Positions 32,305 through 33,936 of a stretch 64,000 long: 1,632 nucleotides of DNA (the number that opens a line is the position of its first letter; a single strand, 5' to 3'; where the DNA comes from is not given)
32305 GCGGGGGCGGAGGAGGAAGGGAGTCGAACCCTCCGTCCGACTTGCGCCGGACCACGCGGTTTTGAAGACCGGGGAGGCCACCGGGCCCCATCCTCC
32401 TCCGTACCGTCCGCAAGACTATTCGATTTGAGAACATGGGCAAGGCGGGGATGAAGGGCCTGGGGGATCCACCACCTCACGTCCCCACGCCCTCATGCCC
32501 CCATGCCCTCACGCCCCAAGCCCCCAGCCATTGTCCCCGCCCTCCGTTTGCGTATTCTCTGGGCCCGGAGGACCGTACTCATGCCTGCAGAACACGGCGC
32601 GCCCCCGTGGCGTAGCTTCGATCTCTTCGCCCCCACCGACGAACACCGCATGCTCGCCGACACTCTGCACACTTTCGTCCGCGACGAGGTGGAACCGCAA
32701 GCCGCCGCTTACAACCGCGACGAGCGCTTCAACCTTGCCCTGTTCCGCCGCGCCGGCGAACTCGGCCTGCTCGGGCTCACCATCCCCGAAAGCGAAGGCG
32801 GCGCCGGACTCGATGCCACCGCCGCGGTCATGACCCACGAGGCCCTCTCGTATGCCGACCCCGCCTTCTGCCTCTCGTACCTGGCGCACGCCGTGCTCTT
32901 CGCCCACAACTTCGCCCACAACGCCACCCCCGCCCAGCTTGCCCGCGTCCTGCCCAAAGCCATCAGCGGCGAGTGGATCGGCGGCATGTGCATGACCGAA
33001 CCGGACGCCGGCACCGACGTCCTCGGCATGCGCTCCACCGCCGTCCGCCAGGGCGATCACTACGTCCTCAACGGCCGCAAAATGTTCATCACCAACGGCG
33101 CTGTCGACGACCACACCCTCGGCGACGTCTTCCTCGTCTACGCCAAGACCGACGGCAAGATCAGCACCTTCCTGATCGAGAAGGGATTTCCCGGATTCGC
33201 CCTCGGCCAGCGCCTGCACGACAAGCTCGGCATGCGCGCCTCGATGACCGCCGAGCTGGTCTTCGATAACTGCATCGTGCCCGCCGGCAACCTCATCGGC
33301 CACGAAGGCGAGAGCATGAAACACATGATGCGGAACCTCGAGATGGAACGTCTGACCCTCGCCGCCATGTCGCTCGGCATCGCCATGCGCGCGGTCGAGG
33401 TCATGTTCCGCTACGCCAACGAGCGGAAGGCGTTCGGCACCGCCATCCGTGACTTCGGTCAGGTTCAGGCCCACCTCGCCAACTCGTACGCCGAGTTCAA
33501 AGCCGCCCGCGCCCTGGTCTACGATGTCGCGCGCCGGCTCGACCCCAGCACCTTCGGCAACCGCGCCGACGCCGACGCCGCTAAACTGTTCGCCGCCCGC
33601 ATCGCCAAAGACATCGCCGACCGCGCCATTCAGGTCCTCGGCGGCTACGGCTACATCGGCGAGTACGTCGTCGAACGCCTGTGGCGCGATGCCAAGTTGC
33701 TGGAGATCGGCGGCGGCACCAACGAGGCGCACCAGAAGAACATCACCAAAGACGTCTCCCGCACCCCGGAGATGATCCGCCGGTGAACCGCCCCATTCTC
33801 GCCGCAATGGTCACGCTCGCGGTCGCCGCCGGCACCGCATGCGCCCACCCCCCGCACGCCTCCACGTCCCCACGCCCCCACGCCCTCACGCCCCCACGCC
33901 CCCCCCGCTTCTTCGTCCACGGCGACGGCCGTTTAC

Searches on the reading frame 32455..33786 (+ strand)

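Call 82: search_protein_families(library=ncbifam, max_evalue=1e-10, proteins=[window:32455-33786:+])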
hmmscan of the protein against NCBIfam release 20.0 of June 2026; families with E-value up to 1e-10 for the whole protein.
window:32455-33786:+ (443 aa): 18 families
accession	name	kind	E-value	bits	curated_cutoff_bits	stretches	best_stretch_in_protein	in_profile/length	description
NF058590.1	AcCoDHFadEBacil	equivalog_domain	1.1e-82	278.4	600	1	61-425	22-401/586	acyl-CoA dehydrogenase FadE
NF042972.1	AcrlCoAredClosAcrC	equivalog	5.4e-81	272.2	640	1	61-434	6-376/378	acryloyl-CoA reductase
NF043006.1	CyhCrbnylCoADH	equivalog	9.6e-69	232.2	650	1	60-433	4-374/380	cyclohexane-1-carbonyl-CoA dehydrogenase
NF045552.1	GlutCoADH_Des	equivalog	9.5e-66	222.5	470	1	59-423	4-368/387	glutaryl-CoA dehydrogenase Acd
NF045652.1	ProlPCPDhRedW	equivalog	9.8e-65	218.8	650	1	64-433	4-372/376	L-prolyl-[peptidyl-carrier protein] dehydrogenase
NF008997.0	PRK12341.1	equivalog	3.7e-56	190.8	537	1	58-424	3-366/382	acyl-CoA dehydrogenase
NF042439.1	SulpropCoADesulf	equivalog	9e-55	185.9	600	1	73-434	6-370/379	3-sulfinopropanoyl-CoA desulfinase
NF053553.1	prodigi_MBC_PigA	equivalog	3e-53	181.3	500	1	60-432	5-377/381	prodigiosin MBC biosynthesis dehydrogenase PigA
NF002885.1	PRK03354.1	equivalog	1.2e-48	166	540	1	58-436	3-375/378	crotonobetainyl-CoA dehydrogenase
TIGR03207.1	cyc_hxne_CoA_dh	equivalog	3.7e-47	160.8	575.35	1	63-431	4-368/372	cyclohexanecarboxyl-CoA dehydrogenase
NF052270.1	Staph_DH_FadE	equivalog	1.6e-30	106.2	600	1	133-424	97-383/400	acyl-CoA dehydrogenase FadE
TIGR03203.1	pimD_small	equivalog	4.7e-23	81.9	652.7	1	61-431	5-373/378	pimeloyl-CoA dehydrogenase small subunit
NF008594.0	PRK11561.1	equivalog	5.5e-23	81.1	545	1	175-422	179-427/540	isovaleryl-CoA dehydrogenase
NF049984.1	Rv1679_FadE16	equivalog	1e-22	80.9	600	1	83-415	16-346/371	Rv1679 family acyl-CoA dehydrogenase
TIGR04022.1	sulfur_SfnB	equivalog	1.7e-19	69.9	430.9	1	77-414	19-360/391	SfnB family sulfur acquisition oxidoreductase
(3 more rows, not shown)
